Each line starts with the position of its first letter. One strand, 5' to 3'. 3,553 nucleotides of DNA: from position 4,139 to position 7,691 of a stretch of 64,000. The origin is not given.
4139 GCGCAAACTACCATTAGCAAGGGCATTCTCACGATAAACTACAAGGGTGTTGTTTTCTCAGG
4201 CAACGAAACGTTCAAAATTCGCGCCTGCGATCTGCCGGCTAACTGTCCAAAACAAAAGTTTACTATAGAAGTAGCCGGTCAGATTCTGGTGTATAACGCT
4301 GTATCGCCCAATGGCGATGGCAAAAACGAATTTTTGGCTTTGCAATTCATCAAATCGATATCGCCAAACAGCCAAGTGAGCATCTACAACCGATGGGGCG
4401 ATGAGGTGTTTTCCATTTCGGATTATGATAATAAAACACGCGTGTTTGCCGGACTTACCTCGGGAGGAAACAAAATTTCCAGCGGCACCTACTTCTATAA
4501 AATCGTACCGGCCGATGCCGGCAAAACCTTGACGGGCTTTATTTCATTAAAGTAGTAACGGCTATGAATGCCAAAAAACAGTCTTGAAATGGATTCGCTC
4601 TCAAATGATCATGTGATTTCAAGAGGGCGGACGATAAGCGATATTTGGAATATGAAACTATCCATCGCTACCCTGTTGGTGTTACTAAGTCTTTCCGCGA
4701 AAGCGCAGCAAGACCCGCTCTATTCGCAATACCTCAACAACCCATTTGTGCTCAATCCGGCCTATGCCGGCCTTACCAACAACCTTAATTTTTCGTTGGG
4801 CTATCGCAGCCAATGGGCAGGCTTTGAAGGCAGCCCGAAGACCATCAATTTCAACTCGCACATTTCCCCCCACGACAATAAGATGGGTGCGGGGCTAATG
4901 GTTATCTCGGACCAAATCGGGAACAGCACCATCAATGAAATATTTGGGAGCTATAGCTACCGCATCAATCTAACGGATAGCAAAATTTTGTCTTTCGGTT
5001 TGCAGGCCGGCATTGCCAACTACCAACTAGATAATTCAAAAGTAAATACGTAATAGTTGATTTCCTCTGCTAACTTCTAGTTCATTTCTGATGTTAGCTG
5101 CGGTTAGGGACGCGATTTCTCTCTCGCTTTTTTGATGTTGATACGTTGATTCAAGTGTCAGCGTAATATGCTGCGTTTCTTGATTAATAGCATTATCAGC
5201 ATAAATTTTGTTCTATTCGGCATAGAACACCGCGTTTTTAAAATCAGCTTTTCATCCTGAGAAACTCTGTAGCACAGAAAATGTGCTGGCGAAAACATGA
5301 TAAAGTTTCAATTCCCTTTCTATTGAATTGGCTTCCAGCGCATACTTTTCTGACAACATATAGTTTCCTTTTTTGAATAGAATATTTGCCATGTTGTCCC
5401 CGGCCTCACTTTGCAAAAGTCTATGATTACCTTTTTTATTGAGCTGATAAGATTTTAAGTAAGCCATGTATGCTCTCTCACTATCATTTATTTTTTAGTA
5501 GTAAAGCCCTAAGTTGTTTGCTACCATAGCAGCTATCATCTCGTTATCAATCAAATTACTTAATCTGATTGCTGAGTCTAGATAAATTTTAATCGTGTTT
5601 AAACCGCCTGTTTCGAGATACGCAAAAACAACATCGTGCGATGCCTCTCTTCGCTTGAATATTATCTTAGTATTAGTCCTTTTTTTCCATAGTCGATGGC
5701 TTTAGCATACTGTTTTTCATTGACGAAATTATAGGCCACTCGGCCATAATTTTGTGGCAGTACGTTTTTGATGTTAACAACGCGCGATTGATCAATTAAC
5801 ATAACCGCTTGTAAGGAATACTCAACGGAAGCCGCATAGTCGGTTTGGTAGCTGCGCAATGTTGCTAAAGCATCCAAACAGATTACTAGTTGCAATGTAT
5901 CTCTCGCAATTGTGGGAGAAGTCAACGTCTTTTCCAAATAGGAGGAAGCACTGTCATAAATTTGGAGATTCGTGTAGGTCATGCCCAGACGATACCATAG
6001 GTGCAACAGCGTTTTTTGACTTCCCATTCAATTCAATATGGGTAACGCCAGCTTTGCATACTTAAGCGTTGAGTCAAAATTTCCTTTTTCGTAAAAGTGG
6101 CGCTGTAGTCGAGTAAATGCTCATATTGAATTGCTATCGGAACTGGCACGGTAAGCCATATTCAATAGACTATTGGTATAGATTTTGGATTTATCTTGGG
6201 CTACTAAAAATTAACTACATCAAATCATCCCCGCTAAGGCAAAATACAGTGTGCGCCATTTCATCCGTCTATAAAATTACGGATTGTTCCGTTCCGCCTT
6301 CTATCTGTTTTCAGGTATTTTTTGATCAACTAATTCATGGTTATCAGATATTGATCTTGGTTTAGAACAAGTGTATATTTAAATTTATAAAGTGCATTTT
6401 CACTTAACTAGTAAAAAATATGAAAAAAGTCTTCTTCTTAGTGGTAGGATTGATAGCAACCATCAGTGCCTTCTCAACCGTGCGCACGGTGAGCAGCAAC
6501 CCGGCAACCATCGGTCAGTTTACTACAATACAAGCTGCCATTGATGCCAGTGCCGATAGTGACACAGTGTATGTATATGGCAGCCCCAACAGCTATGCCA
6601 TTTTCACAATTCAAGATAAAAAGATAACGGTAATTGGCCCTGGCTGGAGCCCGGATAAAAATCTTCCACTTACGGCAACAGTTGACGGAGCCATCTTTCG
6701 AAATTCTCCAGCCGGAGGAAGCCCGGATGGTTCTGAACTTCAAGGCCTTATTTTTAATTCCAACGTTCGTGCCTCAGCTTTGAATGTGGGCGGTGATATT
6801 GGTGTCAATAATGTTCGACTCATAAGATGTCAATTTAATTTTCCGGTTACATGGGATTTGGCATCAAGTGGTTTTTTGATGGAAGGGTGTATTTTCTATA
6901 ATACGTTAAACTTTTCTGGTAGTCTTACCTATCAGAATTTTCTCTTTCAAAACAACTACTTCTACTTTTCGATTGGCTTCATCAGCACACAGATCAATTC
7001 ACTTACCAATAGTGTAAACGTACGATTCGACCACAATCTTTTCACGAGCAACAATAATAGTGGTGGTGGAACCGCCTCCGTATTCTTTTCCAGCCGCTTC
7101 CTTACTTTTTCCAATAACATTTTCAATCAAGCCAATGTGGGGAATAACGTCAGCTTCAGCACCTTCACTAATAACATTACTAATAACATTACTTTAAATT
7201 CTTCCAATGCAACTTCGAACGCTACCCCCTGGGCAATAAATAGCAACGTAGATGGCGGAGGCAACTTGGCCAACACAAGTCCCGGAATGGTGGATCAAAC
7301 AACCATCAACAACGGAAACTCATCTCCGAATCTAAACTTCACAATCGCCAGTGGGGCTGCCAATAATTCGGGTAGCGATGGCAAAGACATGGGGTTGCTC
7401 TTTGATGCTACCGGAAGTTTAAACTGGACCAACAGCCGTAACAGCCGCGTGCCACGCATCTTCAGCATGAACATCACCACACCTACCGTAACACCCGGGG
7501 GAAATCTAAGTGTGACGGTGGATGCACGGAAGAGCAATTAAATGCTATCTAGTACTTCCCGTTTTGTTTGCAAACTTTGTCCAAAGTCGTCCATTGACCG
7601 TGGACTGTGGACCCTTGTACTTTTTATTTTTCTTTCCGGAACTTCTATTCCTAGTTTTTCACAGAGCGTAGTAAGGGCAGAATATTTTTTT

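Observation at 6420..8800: CTD-less beta-helix protein paired with five DTDPG modules on a T9SS stalk: possible scaffold-and-cargo adhesin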

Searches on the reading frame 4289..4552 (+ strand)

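Call 3: search_protein_families(library=pfam, proteins=[window:4289-4552:+], max_evalue=0.01)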
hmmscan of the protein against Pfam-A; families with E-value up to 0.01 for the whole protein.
window:4289-4552:+ (88 aa): 1 family
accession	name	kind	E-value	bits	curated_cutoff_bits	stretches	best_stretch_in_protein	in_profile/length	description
PF13585.12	CHU_C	-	3.2e-21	75.7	27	1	2-87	4-86/86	CHU_C Type IX secretion signal domain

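Call 4: search_protein_families(library=ncbifam, proteins=[window:4289-4552:+], max_evalue=0.01)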
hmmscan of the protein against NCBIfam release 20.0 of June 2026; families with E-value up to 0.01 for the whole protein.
window:4289-4552:+ (88 aa): 2 families
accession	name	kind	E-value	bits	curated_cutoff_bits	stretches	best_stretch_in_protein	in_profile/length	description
TIGR04131.1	Bac_Flav_CTERM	domain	7.8e-11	42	35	1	3-88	5-84/85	T9SS type B sorting domain-containing protein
TIGR04183.1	Por_Secre_tail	domain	8.1e-05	22.5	23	1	18-73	11-59/72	T9SS type A sorting domain-containing protein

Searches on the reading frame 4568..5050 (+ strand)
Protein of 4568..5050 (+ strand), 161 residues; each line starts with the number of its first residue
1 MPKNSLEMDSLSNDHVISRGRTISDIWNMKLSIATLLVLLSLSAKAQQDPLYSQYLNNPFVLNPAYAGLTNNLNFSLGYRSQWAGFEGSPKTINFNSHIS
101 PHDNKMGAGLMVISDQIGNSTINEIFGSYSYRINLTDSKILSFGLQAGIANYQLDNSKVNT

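Call 3: search_protein_families(library=pfam, proteins=[window:4568-5050:+], max_evalue=0.01)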
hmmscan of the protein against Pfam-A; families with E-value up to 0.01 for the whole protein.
window:4568-5050:+ (161 aa): 1 family
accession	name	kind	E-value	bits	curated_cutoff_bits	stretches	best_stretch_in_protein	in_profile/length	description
PF11751.14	PorP_SprF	-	9.9e-37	127.4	22.3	1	45-160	2-117/273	Type IX secretion system membrane protein PorP/SprF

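Call 4: search_protein_families(library=ncbifam, proteins=[window:4568-5050:+], max_evalue=0.01)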
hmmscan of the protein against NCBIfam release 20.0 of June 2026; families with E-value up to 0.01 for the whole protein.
window:4568-5050:+ (161 aa): 1 family
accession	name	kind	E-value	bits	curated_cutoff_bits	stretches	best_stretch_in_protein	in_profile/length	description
TIGR03519.1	T9SS_PorP_fam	subfamily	6e-40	137.5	90.55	1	30-160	2-134/292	PorP/SprF family type IX secretion system membrane protein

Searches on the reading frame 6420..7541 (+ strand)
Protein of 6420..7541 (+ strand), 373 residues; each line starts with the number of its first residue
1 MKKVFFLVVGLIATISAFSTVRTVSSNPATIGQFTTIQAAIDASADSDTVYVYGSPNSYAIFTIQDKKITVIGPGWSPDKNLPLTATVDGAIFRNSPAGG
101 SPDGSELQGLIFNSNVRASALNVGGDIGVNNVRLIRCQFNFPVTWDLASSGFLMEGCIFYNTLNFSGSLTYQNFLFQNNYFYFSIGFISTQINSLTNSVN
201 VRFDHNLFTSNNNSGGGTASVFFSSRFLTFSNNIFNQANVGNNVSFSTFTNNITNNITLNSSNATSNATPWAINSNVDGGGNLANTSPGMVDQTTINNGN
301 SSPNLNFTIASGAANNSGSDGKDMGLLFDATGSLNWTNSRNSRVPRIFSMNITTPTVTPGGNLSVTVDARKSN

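Call 3: search_protein_families(library=pfam, proteins=[window:6420-7538:+], max_evalue=0.01)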
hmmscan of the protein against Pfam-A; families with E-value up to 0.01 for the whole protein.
window:6420-7538:+ (373 aa): 0 families

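Call 4: search_protein_families(library=ncbifam, proteins=[window:6420-7538:+], max_evalue=0.01)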
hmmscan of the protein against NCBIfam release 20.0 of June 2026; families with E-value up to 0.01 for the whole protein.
window:6420-7538:+ (373 aa): 0 families

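Call 6: find_homologous_proteins(query=window:6420-7538:+)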
Query window:6420-7538:+ (373 aa): 814 proteins with E <= 0.001 among 7560 candidates; the best 120 are listed.
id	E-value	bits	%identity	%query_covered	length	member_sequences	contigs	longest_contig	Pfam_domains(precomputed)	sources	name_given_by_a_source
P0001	3.6e-231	785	99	100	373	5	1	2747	-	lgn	-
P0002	2.6e-208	710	89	100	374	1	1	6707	-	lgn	-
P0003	5.0e-208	709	89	100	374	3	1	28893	-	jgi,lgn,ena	jgi:hypothetical protein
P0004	1.0e-205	701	88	100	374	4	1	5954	-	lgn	-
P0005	7.7e-204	695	88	100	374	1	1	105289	-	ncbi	-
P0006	5.9e-203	692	87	100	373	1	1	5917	-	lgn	-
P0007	5.3e-202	689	87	100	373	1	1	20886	-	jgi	jgi:hypothetical protein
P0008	8.7e-197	672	85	100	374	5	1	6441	-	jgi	jgi:hypothetical protein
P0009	6.5e-196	669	84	100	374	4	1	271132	-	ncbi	-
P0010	8.7e-195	665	84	100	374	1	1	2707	-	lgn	-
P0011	1.1e-192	658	83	100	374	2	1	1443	-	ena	-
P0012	2.4e-191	654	82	100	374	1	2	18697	-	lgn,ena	-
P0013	6.7e-189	646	82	100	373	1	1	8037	-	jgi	jgi:hypothetical protein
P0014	3.2e-187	640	81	100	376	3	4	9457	-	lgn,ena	-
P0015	1.1e-186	638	80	100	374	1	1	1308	-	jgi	jgi:hypothetical protein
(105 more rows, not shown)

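Call 8: find_related_loci(query=A1, collection=genome_contigs, flank=10000)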
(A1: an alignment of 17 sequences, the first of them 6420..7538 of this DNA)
Query A1 (373 aa) in genome_contigs; peptide patterns used: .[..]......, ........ (x = any residue, [..] = any of these).
130 stretches matched a pattern; 56 encode a relative of the query (tblastn E <= 1e-3); 55 distinct loci.
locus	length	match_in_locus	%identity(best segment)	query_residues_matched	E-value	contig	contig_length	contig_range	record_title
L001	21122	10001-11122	88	1-373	0e+0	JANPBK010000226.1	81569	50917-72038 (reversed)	MAG: Cyclobacteriaceae bacterium isolate VAR_78_metabat_93 VAR_78_k141_2122011, whole genome shotgun sequence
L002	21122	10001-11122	84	1-373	0e+0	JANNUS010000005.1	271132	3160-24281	MAG: Cyclobacteriaceae bacterium isolate SOY_30_metabat_108 SOY_30_k141_1181653, whole genome shotgun sequence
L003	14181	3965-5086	78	1-373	0e+0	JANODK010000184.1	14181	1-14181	MAG: Chryseolinea sp. isolate VAR_17_metabat_144 VAR_17_k141_873124, whole genome shotgun sequence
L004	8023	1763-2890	80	1-373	0e+0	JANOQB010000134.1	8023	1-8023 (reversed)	MAG: Cytophagales bacterium isolate VAR_4_metabat_386 VAR_4_k141_2417680, whole genome shotgun sequence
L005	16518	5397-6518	80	1-373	0e+0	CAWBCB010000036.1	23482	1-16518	MAG: uncultured Cytophagales bacterium isolate MFD02832.bin.2.62 genome assembly, contig: contig_27400, whole genome sho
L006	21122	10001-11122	80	1-373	0e+0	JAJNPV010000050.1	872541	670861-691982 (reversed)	MAG: Ohtaekwangia sp. isolate MAG_016 k141_25554, whole genome shotgun sequence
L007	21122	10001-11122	77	1-373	0e+0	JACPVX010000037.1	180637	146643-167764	MAG: Bacteroidetes bacterium isolate NC_groundwater_796_Pr6_B-0.1um_43_12 kurt_kritikos_18_scaffold_240531, whole genome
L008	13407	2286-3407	75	1-373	0e+0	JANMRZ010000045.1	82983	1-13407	MAG: Chryseolinea sp. isolate SOY_29_metabat_87 SOY_29_k141_919632, whole genome shotgun sequence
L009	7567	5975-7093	78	1-373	0e+0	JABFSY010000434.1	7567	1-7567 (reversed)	MAG: Cyclobacteriaceae bacterium isolate WB-IL-24 seq_5450, whole genome shotgun sequence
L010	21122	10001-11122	78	1-373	0e+0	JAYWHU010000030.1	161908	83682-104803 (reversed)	MAG: Cyclobacteriaceae bacterium isolate GLR80_GL56_UP_1_concoct_81 GLR80_GL56_UP_1_concoct_81_29, whole genome shotgun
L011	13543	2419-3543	78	1-373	1e-180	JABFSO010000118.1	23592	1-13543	MAG: Cyclobacteriaceae bacterium isolate WB-IL-14 seq_980, whole genome shotgun sequence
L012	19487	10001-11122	79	1-373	1e-180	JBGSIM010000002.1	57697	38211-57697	MAG: Cyclobacteriaceae bacterium isolate JTS-AC130 k141_2290715, whole genome shotgun sequence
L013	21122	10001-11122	79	1-373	1e-180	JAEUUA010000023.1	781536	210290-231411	MAG: Cyclobacteriaceae bacterium isolate new MAG-343 k141_3347563, whole genome shotgun sequence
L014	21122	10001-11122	75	1-373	1e-178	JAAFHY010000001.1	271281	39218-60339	MAG: Cytophagales bacterium isolate bin67.metabat.ball.151 WN_Cytophagales_5_scaffold_1, whole genome shotgun sequence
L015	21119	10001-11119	76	1-373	7e-178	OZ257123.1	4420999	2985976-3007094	MAG: Cyclobacteriaceae bacterium isolate 807c80a1-3fc2-4da7-9c2d-e3d4965bcdf0 genome assembly, chromosome: 1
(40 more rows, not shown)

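Call 50: search_solved_structures(query=A1, max_evalue=1)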
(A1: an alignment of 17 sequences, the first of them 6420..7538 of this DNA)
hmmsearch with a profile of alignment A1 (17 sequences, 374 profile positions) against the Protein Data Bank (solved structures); distinct sequences matched with E-value up to 1: 0.

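Call 51: search_protein_families(library=pfam, proteins=[window:6420-7538:+], max_evalue=1)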
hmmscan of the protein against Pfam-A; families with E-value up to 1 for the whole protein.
window:6420-7538:+ (373 aa): 0 families

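Call 64: find_encoding_contigs(protein=window:6420-7541:+, flank=3000, max_places=3)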
Protein window:6420-7541:+ (373 aa): 24 contigs read that carry it; 3 places shown.
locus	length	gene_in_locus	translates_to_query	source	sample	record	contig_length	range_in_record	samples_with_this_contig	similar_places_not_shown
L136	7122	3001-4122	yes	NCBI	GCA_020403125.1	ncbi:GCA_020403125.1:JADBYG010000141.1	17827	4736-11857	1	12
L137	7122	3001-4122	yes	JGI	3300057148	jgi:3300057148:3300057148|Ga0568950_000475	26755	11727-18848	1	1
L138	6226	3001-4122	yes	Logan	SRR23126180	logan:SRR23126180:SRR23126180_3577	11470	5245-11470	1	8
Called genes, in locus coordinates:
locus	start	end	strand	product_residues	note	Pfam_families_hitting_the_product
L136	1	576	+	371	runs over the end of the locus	PF13784:Fic_N, PF02661:Fic, PF21248:SoFic-like_C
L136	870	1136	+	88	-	PF13585:CHU_C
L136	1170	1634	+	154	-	PF11751:PorP_SprF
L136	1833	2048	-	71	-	-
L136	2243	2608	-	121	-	PF13181:TPR_8 (faint)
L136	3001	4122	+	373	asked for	-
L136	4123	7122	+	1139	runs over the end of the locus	PF06832:BiPBP_C (faint), PF19081:Ig_7, PF17963:Big_9 (weak), PF13585:CHU_C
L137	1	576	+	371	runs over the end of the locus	PF13784:Fic_N, PF02661:Fic, PF21248:SoFic-like_C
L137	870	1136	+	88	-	PF13585:CHU_C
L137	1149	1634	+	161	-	PF11751:PorP_SprF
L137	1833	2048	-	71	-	-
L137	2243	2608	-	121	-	PF13181:TPR_8 (faint)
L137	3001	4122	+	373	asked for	-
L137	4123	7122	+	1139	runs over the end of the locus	PF06832:BiPBP_C (faint), PF19081:Ig_7, PF17963:Big_9 (weak), PF13585:CHU_C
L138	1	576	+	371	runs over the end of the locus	PF13784:Fic_N, PF02661:Fic, PF21248:SoFic-like_C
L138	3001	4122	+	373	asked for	-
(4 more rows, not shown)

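Call 72: search_protein_representatives(alignment_id=A5)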
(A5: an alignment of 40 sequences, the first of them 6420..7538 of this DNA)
Query: 40 sequences, 355 profile positions. Proteins with E-value up to 0.001 (for the whole library): 23480; up to 1e-10: 7189; up to 1e-30: 3314. The best 150 are listed.
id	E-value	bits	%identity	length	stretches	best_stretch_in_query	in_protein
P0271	1.8e-116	405.2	-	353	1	14-354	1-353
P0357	1.9e-114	398.6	-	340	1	14-354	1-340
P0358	1.5e-105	369.4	-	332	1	14-353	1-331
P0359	6.1e-104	364.0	-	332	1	14-354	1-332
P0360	8.8e-103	360.2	-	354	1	14-353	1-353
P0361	2.3e-102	358.9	-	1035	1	14-352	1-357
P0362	4.8e-101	354.5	-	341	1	14-354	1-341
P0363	1.5e-100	352.9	-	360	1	14-353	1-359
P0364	1.8e-99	349.3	-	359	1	14-353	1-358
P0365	2.6e-99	348.8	-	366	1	13-354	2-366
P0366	4.1e-98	344.9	-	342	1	14-354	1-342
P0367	9.5e-98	343.7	-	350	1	14-353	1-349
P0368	5.9e-97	341.1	-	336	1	14-354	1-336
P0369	1.2e-96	340.1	-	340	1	14-354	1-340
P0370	1.5e-96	339.8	-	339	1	14-353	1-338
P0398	2.0e-89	316.3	-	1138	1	14-351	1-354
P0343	9.4e-88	310.8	-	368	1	14-353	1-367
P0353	6.7e-81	288.2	-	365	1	14-354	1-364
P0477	2.8e-80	286.2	-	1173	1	7-350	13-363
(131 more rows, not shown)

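Call 74: find_encoding_contigs(protein=P0398, flank=5000, max_places=3)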
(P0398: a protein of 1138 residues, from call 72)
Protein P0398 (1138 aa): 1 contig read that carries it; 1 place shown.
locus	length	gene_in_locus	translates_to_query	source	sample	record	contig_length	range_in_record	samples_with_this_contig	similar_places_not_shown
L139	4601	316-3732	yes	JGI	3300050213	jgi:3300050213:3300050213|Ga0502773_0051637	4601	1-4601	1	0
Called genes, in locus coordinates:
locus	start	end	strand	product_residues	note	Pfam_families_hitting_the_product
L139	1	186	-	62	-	?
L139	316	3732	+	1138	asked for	PF19408:PKD_6, PF18962:Por_Secre_tail (weak)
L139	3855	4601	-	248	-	?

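Call 75: find_encoding_contigs(protein=P0361, flank=5000, max_places=3)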
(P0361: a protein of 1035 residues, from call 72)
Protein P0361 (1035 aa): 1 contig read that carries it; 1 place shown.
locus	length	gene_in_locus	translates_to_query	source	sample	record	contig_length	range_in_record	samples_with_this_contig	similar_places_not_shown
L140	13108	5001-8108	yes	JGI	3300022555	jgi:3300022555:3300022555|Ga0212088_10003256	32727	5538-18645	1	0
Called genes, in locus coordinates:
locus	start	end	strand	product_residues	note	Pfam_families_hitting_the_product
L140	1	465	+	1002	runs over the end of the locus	PF06739:SBBP (faint), PF13573:SprB, PF19081:Ig_7 (weak), PF18962:Por_Secre_tail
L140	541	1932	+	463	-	PF02012:BNR (faint), PF15902:Sortilin-Vps10 (weak), PF18962:Por_Secre_tail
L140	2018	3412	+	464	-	PF13088:BNR_2 (faint), PF02012:BNR (faint), PF15902:Sortilin-Vps10 (faint), PF18962:Por_Secre_tail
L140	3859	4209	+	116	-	-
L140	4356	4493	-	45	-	-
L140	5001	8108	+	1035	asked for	PF19408:PKD_6, PF18962:Por_Secre_tail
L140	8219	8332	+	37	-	-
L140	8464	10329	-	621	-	PF00005:ABC_tran, PF02463:SMC_N (weak), PF00006:ATP-synt_ab (faint), PF13238:AAA_18 (faint), PF13304:AAA_21 (weak), PF12848:ABC_tran_Xtn, PF00005:ABC_tran, PF16326:ABC_tran_CTD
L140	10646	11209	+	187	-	PF07638:Sigma70_ECF (weak), PF04542:Sigma70_r2, PF08281:Sigma70_r4_2, PF04545:Sigma70_r4 (weak)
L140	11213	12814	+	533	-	-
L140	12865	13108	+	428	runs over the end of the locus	PF00963:Cohesin, PF18962:Por_Secre_tail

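Call 76: find_encoding_contigs(protein=P0477, flank=5000, max_places=3)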
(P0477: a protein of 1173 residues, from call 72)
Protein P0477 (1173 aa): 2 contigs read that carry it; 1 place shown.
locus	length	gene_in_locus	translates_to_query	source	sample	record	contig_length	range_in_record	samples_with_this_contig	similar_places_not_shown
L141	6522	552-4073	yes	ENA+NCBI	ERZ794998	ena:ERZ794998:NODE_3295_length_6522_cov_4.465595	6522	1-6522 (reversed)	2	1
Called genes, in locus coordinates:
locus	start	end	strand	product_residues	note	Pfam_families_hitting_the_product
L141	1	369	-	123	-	PF28533:DUF8429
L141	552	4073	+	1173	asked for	PF13573:SprB, PF18962:Por_Secre_tail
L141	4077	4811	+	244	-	PF00106:adh_short, PF13561:adh_short_C2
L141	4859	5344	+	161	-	PF13174:TPR_6 (faint), PF13432:TPR_16 (faint), PF14559:TPR_19 (faint)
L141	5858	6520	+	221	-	?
